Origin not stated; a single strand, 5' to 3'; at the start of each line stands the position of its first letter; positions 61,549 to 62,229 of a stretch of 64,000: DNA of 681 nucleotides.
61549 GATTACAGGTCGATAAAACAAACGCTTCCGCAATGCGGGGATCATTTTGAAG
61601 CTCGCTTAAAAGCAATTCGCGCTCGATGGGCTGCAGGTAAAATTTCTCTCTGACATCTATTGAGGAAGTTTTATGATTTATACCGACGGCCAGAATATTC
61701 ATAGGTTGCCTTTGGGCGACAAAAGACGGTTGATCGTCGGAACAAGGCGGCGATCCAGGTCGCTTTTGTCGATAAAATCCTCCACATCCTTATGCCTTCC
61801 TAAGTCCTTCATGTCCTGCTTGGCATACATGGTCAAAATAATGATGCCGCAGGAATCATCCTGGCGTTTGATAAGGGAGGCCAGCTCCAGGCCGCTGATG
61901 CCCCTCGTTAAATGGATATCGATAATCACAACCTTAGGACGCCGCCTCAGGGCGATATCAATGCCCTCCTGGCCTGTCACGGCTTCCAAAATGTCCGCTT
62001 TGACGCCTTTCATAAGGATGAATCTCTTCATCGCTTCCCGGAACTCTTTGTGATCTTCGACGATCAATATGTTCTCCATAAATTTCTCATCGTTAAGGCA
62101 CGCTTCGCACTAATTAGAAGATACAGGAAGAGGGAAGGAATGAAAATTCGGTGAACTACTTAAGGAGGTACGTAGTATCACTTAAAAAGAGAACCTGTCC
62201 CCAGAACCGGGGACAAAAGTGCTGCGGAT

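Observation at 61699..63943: Putative regulatory hierarchy: PAS kinase and LuxR regulator, terminator, then a receiver-only protein leading the cytochrome operon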

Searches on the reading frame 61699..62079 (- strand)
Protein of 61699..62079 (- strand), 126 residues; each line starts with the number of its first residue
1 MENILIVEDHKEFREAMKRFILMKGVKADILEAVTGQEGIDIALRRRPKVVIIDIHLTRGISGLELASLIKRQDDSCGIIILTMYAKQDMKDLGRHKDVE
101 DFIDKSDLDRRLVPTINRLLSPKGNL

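Call 3: search_protein_families(library=pfam, proteins=[window:61699-62079:-], max_evalue=0.01)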
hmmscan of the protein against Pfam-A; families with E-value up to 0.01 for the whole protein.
window:61699-62079:- (126 aa): 1 family
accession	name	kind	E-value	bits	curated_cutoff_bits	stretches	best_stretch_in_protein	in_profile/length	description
PF00072.30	Response_reg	-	3.2e-17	63.1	30.2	1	4-113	1-107/111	Response regulator receiver domain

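Call 8: find_encoding_contigs(protein=window:61699-62079:-, flank=10000, max_places=6)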
Protein window:61699-62079:- (126 aa): 2 contigs read that carry it; 2 places shown.
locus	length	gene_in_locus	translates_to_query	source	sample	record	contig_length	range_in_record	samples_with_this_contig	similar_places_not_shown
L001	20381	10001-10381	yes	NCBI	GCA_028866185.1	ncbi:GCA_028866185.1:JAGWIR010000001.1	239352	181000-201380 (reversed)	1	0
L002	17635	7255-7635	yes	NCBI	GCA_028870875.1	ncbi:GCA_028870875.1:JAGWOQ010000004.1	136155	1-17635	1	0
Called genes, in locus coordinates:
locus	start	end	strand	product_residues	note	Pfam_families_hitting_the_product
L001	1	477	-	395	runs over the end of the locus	PF01042:Ribonuc_L-PSP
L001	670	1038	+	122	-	PF00072:Response_reg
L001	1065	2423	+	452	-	PF01654:Cyt_bd_oxida_I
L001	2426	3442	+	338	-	PF02322:Cyt_bd_oxida_II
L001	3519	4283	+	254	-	-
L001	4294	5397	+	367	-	PF05140:ResB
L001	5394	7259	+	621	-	PF01578:Cytochrom_C_asm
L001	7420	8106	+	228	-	PF04055:Radical_SAM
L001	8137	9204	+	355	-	PF00989:PAS, PF08448:PAS_4, PF13426:PAS_9, PF08447:PAS_3, PF07730:HisKA_3, PF02518:HATPase_c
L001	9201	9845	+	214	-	PF00072:Response_reg, PF00196:GerE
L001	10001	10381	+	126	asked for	PF00072:Response_reg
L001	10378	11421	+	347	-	PF05201:GlutR_N, PF02826:2-Hacid_dh_C (weak), PF01488:Shikimate_DH, PF03807:F420_oxidored (weak)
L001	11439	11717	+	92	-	-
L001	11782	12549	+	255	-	PF22113:Mtrc-MtrF_II-IV_dom (faint), PF22678:Cytochrom_c_NrfB-like (faint), PF14537:Cytochrom_c3_2 (faint), PF14522:Cytochrome_C7 (faint), PF09699:Paired_CXXCH_1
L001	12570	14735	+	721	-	-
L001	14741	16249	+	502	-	PF03264:Cytochrom_NNT, PF14522:Cytochrome_C7 (faint), PF14537:Cytochrom_c3_2 (faint)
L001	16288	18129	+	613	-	PF00684:DnaJ_CXXCXGXG (faint), PF02085:Cytochrom_CIII (faint), PF09699:Paired_CXXCH_1 (faint), PF14537:Cytochrom_c3_2 (faint), PF22113:Mtrc-MtrF_II-IV_dom (faint), PF14522:Cytochrome_C7 (weak), PF14358:DUF4405 (faint), PF01292:Ni_hydr_CYTB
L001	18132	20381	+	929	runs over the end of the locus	PF02085:Cytochrom_CIII (faint), PF14522:Cytochrome_C7 (faint), PF14537:Cytochrom_c3_2 (faint), PF00684:DnaJ_CXXCXGXG (faint), PF09699:Paired_CXXCH_1 (faint), PF01292:Ni_hydr_CYTB (weak)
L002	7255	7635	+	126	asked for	PF00072:Response_reg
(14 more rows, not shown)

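Call 9: find_homologous_proteins(query=window:61699-62079:-, max_evalue=0.00001)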
Query window:61699-62079:- (126 aa): 7 proteins with E <= 0.00001 among 12 candidates.
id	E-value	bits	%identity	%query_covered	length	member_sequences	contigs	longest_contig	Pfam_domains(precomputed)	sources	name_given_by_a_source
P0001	9.1e-74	263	100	100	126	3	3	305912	PF00072.31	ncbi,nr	ncbi:MAG: response regulator [Candidatus Omnitrophica bacterium]|nr:response regulator [Candidatus O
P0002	7.6e-49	182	74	96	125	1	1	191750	PF00072.31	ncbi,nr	ncbi:MAG: response regulator [Candidatus Omnitrophica bacterium]|nr:response regulator [Candidatus O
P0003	1.9e-48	181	74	98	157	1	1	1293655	PF00072.31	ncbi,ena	-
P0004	3.6e-46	174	69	96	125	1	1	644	PF00072.31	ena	-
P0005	5.2e-44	167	66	98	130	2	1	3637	PF00072.31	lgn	-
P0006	9.8e-43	163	66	95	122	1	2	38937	PF00072.31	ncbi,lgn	-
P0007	3.9e-40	154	62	94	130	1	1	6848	PF00072.31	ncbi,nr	ncbi:MAG: response regulator [Candidatus Omnitrophica bacterium]|nr:response regulator [Candidatus O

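Call 10: find_encoding_contigs(protein=P0002, flank=10000, max_places=3)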
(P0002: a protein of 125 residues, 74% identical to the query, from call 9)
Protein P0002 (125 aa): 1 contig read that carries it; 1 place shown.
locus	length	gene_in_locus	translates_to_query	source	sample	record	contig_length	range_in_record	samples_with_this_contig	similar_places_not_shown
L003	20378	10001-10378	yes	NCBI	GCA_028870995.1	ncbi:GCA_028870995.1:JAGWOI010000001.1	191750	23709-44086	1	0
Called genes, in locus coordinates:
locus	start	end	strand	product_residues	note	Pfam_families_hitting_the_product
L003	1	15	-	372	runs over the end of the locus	PF01042:Ribonuc_L-PSP (weak)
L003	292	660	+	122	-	PF00072:Response_reg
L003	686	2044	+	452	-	PF01654:Cyt_bd_oxida_I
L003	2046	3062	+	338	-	PF02322:Cyt_bd_oxida_II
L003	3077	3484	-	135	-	PF01814:Hemerythrin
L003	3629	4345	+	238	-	-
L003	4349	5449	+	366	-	PF05140:ResB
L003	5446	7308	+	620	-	PF01578:Cytochrom_C_asm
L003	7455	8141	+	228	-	PF04055:Radical_SAM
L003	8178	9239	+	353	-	PF00989:PAS, PF08448:PAS_4, PF13426:PAS_9, PF08447:PAS_3, PF07730:HisKA_3, PF02518:HATPase_c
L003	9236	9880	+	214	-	PF00072:Response_reg, PF00196:GerE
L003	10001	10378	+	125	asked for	PF00072:Response_reg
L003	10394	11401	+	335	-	PF00672:HAMP, PF07730:HisKA_3, PF13581:HATPase_c_2 (weak), PF02518:HATPase_c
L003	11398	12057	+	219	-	PF00072:Response_reg, PF08281:Sigma70_r4_2 (faint), PF00196:GerE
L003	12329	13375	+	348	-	PF05201:GlutR_N, PF01488:Shikimate_DH, PF03807:F420_oxidored (weak)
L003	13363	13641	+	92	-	-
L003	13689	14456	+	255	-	PF22113:Mtrc-MtrF_II-IV_dom (faint), PF22678:Cytochrom_c_NrfB-like (faint), PF14537:Cytochrom_c3_2 (faint), PF14522:Cytochrome_C7 (faint), PF09699:Paired_CXXCH_1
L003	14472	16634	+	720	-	-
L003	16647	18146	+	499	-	PF03264:Cytochrom_NNT, PF14522:Cytochrome_C7 (faint)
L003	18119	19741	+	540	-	PF09699:Paired_CXXCH_1 (faint), PF14522:Cytochrome_C7 (faint), PF14537:Cytochrom_c3_2 (faint), PF22113:Mtrc-MtrF_II-IV_dom (faint), PF01292:Ni_hydr_CYTB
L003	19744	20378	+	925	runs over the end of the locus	PF02085:Cytochrom_CIII (faint), PF09699:Paired_CXXCH_1 (faint), PF14522:Cytochrome_C7 (faint), PF14537:Cytochrom_c3_2 (faint)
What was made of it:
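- In L003 the receiver is followed after 15 nt by a second HisKA_3 kinase and NarL-type regulator (call 10).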

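Call 11: find_encoding_contigs(protein=P0003, flank=10000, max_places=3)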
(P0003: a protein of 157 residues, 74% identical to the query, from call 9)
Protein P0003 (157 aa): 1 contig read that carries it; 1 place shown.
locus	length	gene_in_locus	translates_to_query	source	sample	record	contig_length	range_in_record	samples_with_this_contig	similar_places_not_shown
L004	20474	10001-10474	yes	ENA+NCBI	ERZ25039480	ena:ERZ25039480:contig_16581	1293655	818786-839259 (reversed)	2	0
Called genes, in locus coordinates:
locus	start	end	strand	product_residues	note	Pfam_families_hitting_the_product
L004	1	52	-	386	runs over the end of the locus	PF01042:Ribonuc_L-PSP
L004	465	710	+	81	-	PF11154:DUF2934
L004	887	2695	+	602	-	PF05524:PEP-utilisers_N, PF00391:PEP-utilizers, PF02896:PEP-utilizers_C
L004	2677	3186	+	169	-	PF07238:PilZ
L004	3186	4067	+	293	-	-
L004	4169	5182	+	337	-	PF05140:ResB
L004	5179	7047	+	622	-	PF01578:Cytochrom_C_asm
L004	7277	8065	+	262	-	PF04055:Radical_SAM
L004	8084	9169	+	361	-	PF00989:PAS, PF08448:PAS_4, PF13426:PAS_9, PF08447:PAS_3, PF07730:HisKA_3, PF02518:HATPase_c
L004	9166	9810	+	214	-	PF00072:Response_reg, PF00196:GerE, PF08281:Sigma70_r4_2 (faint)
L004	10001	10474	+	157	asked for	PF00072:Response_reg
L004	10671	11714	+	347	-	PF01408:GFO_IDH_MocA (faint), PF05201:GlutR_N, PF01488:Shikimate_DH, PF03807:F420_oxidored (weak)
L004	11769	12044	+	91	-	-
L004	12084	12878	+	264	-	PF22113:Mtrc-MtrF_II-IV_dom (faint), PF22678:Cytochrom_c_NrfB-like (faint), PF14537:Cytochrom_c3_2 (faint), PF14522:Cytochrome_C7 (faint), PF09699:Paired_CXXCH_1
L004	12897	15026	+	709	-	-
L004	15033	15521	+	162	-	PF14522:Cytochrome_C7 (faint), PF09699:Paired_CXXCH_1 (faint), PF14537:Cytochrom_c3_2 (faint)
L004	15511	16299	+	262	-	PF12797:Fer4_2 (weak), PF13183:Fer4_8 (weak), PF12838:Fer4_7, PF13237:Fer4_10 (weak), PF13247:Fer4_11, PF13187:Fer4_9 (weak), PF00037:Fer4 (weak), PF12797:Fer4_2 (weak), +5 more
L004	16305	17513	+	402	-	PF03916:NrfD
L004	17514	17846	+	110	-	-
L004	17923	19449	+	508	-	PF03264:Cytochrom_NNT, PF14522:Cytochrome_C7 (faint)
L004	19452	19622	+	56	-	-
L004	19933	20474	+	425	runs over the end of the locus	PF03477:ATP-cone, PF13597:NRDD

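Call 12: find_encoding_contigs(protein=P0006, flank=10000, max_places=3)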
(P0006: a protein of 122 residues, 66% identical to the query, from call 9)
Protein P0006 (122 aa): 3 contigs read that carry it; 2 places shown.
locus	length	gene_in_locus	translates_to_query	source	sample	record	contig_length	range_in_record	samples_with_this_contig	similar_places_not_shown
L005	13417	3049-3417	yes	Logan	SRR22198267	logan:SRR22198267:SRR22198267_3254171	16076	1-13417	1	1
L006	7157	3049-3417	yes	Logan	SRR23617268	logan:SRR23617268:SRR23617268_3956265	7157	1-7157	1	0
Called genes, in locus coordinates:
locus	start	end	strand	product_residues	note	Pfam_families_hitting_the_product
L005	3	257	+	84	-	?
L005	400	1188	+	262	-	PF04055:Radical_SAM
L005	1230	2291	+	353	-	PF13188:PAS_8 (faint), PF00989:PAS, PF08448:PAS_4 (weak), PF13426:PAS_9, PF08447:PAS_3, PF07730:HisKA_3, PF02518:HATPase_c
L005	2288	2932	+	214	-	PF00072:Response_reg, PF00196:GerE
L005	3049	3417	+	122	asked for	PF00072:Response_reg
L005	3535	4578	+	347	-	PF05201:GlutR_N, PF01488:Shikimate_DH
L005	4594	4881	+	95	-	-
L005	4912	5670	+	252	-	PF22113:Mtrc-MtrF_II-IV_dom (faint), PF22678:Cytochrom_c_NrfB-like (faint), PF14537:Cytochrom_c3_2 (faint), PF14522:Cytochrome_C7 (faint), PF09699:Paired_CXXCH_1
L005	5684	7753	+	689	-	-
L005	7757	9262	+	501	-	PF03264:Cytochrom_NNT, PF14522:Cytochrome_C7 (faint), PF14537:Cytochrom_c3_2 (faint)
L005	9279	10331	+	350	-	-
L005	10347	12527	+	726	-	PF04879:Molybdop_Fe4S4, PF00384:Molybdopterin, PF01568:Molydop_binding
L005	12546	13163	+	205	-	PF12838:Fer4_7 (faint), PF13187:Fer4_9 (faint), PF25160:LdpA_Fe-S-bd (faint), PF00037:Fer4 (faint), PF12797:Fer4_2 (weak), PF12837:Fer4_6 (faint), PF13237:Fer4_10 (faint), PF13247:Fer4_11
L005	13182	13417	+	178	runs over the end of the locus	PF00355:Rieske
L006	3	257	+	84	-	?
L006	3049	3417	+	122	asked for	PF00072:Response_reg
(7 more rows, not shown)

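Call 13: find_encoding_contigs(protein=P0007, flank=10000, max_places=2)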
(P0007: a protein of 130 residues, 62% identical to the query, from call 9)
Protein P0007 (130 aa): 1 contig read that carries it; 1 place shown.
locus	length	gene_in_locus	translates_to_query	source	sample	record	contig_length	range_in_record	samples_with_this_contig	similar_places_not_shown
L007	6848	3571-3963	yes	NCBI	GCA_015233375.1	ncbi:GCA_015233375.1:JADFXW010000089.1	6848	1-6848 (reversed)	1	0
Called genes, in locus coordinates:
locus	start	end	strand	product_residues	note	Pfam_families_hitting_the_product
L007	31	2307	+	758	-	PF12705:PDDEXK_1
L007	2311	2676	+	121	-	PF24896:Receiver_CRE1 (faint), PF00072:Response_reg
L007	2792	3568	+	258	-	PF04055:Radical_SAM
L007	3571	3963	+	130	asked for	PF00072:Response_reg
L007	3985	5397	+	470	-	PF01590:GAF (faint), PF00989:PAS, PF08448:PAS_4 (weak), PF13426:PAS_9, PF13185:GAF_2 (weak), PF00990:GGDEF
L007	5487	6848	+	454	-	PF03477:ATP-cone, PF13597:NRDD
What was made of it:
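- L007 carries the operator upstream of its radical-SAM-receiver pair with no kinase or regulator on its 6.8-kb contig (call 13). L007 has the operator without a kinase or regulator on its contig (call 13).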

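Call 14: find_encoding_contigs(protein=P0005, flank=10000, max_places=2)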
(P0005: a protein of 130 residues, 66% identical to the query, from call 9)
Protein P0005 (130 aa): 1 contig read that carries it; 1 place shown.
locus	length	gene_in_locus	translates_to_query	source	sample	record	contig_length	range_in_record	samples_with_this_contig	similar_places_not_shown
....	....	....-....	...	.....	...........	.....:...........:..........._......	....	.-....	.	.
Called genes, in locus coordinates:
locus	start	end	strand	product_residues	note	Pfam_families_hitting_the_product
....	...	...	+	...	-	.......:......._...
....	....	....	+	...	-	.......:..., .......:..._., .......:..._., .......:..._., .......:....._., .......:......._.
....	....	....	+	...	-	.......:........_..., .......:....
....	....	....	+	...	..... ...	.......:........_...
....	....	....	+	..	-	?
